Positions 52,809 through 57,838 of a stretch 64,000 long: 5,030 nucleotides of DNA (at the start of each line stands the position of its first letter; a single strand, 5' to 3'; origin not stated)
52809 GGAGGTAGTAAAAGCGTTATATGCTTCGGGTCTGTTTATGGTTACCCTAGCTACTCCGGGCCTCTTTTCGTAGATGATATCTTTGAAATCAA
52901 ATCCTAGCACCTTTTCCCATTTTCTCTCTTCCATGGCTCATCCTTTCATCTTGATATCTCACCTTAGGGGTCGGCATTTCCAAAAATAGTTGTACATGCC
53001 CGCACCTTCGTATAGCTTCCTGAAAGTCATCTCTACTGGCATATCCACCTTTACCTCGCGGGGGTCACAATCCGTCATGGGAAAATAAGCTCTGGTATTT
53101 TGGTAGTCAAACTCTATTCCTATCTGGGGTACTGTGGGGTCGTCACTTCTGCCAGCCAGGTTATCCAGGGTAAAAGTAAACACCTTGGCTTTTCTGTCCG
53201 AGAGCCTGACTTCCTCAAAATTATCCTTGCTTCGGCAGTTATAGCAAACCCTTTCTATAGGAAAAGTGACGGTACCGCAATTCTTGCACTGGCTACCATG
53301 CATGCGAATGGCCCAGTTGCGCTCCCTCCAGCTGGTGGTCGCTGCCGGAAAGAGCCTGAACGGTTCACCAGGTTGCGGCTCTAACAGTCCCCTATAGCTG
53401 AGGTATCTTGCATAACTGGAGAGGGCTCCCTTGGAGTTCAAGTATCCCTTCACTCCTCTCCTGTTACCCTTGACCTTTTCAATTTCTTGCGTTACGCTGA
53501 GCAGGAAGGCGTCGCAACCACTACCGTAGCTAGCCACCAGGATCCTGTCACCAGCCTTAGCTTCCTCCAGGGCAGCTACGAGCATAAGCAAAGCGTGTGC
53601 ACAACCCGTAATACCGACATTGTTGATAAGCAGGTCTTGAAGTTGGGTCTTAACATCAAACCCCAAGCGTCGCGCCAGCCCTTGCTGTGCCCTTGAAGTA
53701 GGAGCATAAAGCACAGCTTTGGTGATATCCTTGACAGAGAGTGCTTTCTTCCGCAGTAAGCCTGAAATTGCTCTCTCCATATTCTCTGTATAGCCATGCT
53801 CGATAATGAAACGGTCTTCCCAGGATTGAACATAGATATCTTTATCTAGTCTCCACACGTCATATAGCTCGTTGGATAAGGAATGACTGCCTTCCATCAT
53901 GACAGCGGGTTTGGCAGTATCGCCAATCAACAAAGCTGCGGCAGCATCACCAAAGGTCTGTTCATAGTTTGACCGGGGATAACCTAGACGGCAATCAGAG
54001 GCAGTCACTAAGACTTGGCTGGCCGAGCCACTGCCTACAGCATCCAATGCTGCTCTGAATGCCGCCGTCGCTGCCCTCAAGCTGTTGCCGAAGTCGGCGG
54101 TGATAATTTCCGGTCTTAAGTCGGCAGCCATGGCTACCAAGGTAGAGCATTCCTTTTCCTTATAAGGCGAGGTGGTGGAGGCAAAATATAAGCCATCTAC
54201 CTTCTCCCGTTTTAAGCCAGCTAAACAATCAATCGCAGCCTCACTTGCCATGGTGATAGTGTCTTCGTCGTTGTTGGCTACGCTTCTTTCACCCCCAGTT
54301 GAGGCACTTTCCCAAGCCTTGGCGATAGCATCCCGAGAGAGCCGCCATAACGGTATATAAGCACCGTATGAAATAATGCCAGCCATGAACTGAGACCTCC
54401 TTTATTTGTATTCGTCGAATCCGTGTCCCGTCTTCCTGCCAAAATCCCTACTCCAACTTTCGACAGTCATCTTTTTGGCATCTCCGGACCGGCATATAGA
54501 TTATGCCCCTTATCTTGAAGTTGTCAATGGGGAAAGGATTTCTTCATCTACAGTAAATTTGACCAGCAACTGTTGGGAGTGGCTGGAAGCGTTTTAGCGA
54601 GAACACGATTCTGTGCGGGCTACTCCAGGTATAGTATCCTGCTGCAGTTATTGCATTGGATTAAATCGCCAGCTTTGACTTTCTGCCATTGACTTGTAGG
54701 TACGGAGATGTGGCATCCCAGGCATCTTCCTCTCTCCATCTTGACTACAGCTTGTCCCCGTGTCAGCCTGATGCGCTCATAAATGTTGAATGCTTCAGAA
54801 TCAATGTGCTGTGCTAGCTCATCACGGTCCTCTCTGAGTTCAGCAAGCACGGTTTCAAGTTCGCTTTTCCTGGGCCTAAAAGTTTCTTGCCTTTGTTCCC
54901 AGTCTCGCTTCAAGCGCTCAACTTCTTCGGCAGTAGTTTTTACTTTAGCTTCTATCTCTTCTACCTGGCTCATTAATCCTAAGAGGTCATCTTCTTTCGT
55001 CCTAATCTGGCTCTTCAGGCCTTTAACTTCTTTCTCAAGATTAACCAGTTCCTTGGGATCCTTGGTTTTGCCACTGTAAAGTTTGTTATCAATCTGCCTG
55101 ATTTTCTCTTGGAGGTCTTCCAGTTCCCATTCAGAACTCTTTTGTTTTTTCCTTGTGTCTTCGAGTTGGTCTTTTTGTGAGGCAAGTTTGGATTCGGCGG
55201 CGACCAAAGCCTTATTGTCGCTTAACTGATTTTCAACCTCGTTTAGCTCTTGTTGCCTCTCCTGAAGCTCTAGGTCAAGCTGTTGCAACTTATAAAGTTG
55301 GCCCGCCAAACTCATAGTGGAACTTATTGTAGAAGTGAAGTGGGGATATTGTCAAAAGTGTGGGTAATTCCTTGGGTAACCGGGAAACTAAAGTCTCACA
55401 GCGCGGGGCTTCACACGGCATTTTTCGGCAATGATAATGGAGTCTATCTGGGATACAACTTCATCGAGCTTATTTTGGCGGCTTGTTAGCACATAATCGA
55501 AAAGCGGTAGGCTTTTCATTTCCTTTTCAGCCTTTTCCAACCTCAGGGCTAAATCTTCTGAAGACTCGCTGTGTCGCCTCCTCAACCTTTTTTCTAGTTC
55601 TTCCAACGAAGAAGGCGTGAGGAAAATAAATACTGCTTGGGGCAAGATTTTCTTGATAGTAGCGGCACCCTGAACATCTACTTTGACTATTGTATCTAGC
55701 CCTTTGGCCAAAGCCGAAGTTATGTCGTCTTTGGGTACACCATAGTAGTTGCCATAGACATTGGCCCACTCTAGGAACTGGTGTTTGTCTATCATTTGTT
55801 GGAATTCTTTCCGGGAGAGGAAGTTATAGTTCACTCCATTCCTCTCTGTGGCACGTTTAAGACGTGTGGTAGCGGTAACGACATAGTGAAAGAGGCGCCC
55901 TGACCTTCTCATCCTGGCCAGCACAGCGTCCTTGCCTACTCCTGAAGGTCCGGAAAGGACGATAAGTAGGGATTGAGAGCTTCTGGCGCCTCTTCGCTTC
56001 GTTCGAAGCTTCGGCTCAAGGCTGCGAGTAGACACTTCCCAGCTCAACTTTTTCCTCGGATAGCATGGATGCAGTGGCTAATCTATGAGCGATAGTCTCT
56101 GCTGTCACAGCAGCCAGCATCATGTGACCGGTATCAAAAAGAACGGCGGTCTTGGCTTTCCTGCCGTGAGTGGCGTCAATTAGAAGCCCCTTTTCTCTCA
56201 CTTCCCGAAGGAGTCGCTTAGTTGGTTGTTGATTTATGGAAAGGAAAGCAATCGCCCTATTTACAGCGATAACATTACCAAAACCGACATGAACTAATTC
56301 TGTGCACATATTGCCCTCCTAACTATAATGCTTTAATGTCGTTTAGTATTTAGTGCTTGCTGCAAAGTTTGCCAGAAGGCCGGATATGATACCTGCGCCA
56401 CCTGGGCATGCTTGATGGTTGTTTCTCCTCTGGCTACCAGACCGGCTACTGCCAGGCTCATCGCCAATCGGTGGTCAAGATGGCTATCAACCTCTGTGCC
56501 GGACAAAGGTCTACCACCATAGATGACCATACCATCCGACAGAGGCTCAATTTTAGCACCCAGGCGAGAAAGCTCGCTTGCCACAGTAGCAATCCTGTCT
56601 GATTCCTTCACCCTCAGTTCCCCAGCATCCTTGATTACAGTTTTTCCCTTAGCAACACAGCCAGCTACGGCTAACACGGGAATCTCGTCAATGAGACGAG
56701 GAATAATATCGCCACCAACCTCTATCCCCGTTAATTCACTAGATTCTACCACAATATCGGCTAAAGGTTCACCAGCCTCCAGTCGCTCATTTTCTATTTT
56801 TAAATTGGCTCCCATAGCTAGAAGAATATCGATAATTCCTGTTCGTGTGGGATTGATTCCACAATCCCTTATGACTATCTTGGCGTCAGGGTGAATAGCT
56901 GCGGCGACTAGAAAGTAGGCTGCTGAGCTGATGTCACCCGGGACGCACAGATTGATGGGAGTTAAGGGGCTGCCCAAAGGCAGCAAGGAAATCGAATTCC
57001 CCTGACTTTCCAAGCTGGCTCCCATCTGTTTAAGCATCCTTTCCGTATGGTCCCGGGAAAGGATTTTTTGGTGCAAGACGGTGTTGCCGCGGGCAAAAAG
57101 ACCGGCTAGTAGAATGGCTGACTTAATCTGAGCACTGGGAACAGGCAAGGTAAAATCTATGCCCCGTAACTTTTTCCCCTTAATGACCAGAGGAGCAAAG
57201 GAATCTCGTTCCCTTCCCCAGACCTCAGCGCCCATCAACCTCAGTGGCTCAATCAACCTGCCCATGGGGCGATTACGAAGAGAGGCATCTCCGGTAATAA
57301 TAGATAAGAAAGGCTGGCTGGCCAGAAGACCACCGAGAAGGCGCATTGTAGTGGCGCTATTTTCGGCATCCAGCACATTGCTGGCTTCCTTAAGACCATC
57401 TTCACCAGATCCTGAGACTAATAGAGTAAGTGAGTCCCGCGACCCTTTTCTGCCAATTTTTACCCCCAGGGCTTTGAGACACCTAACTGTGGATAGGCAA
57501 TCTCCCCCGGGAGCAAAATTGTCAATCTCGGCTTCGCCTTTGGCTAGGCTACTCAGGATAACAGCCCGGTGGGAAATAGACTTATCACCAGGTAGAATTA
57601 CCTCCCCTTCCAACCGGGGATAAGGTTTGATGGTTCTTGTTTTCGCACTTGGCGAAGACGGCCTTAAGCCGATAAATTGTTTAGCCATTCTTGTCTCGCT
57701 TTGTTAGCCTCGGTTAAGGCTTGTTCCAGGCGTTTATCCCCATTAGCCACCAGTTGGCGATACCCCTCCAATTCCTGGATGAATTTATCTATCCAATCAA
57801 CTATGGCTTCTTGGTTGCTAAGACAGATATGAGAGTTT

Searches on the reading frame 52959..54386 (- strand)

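Call 67: search_protein_families(library=pfam, proteins=[window:52959-54386:-], max_evalue=0.000001)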
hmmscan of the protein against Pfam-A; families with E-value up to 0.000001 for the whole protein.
window:52959-54386:- (475 aa): 1 family
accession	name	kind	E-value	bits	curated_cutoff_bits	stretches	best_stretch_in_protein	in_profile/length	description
PF12172.15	zf-ChsH2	-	7.5e-07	29.3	23.2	0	364-388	11-35/37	ChsH2, rubredoxin-like zinc ribbon domain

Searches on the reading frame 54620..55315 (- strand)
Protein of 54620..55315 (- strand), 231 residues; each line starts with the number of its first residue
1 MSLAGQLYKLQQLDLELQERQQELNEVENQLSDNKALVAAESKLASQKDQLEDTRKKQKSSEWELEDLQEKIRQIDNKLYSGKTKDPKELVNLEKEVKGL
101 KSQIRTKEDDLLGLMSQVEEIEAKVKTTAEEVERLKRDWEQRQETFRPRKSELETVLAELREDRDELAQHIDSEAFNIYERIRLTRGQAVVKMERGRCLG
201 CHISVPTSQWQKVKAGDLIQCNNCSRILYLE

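Call 67: search_protein_families(library=pfam, proteins=[window:54620-55315:-], max_evalue=0.000001)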
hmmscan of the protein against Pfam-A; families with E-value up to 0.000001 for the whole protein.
window:54620-55315:- (231 aa): 2 families
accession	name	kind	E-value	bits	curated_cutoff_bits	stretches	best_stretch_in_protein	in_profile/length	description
PF24481.2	CT398_CC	-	3.2e-15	56.9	27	1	10-186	1-179/180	CT398-like coiled coil hairpin domain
PF02591.20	Zn_ribbon_9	-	5.3e-10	39.7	29.1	1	197-228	1-33/33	C4-type zinc ribbon domain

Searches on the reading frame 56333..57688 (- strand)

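Call 67: search_protein_families(library=pfam, proteins=[window:56333-57688:-], max_evalue=0.000001)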
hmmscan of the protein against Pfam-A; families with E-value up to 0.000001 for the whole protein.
window:56333-57688:- (451 aa): 1 family
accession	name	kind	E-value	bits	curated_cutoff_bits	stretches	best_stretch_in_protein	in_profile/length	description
PF00275.25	EPSP_synthase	-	1.8e-122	409.5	22.8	1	23-442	4-417/417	EPSP synthase (3-phosphoshikimate 1-carboxyvinyltransferase)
